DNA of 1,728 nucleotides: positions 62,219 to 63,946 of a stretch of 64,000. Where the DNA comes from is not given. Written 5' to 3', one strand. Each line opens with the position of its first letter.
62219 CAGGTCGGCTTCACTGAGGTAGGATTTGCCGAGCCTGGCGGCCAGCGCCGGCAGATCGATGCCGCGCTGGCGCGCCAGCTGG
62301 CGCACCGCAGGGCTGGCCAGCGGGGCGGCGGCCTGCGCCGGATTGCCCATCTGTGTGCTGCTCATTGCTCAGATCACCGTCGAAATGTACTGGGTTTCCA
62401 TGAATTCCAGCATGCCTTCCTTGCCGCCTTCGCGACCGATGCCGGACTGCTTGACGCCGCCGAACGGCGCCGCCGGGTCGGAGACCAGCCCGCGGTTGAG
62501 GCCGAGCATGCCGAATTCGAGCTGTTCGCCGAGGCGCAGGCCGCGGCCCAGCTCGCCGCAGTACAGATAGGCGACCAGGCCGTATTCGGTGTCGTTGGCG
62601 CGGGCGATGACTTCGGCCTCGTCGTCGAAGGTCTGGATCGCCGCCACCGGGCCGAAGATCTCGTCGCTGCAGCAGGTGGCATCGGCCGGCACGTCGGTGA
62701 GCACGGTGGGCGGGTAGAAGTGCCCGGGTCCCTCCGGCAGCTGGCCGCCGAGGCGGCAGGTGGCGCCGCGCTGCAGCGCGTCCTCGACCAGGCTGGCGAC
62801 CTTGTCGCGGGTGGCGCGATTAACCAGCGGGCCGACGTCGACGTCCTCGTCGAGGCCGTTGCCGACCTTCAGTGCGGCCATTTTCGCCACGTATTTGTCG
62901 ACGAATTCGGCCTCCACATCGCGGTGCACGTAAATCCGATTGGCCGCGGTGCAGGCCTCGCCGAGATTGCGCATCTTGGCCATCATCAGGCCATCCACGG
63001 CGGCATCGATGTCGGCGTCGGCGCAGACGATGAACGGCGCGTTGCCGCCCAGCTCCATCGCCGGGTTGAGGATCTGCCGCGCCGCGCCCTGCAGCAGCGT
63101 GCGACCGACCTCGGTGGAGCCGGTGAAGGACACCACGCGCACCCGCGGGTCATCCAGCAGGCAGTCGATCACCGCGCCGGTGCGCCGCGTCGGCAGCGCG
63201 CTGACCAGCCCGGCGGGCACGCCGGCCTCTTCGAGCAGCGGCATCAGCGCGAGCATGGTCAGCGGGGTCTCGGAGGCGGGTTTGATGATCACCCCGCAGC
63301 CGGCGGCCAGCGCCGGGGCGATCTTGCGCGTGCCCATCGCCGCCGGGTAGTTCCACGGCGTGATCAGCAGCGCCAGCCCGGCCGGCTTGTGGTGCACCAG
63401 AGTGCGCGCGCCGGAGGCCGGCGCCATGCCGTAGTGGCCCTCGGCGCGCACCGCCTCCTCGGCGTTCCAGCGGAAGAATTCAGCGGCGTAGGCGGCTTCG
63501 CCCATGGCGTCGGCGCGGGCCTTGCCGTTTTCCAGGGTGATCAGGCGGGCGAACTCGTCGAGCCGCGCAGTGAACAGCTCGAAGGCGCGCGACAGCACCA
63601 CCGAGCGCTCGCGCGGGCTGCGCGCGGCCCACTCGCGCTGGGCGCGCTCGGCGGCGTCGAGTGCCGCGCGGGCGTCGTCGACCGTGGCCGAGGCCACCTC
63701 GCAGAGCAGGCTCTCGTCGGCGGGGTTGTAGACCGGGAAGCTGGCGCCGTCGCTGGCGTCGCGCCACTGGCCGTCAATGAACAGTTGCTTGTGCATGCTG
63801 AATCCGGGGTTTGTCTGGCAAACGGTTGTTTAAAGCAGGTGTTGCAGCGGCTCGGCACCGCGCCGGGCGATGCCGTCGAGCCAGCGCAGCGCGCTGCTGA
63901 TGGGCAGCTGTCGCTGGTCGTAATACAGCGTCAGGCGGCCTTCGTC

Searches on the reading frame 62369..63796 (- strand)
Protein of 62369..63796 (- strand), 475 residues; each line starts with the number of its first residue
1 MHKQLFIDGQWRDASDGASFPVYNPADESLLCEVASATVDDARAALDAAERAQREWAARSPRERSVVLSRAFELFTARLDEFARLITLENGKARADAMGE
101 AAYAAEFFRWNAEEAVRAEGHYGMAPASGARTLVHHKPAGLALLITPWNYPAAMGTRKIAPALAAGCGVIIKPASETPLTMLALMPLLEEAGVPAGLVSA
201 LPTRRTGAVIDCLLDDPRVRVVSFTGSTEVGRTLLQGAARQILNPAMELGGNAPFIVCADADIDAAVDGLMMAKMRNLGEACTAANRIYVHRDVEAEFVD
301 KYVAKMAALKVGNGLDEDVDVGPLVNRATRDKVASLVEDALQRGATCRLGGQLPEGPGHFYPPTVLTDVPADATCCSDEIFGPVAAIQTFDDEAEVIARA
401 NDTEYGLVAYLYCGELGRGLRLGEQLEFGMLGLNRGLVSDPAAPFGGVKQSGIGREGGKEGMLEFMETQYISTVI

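Call 47: search_protein_families(library=pfam, proteins=[window:62369-63796:-], max_evalue=0.00001)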
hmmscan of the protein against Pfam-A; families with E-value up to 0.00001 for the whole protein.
window:62369-63796:- (475 aa): 1 family
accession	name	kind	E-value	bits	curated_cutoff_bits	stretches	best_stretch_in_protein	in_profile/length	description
PF00171.27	Aldedh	-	4.2e-154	513.9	23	1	11-470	1-460/461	Aldehyde dehydrogenase family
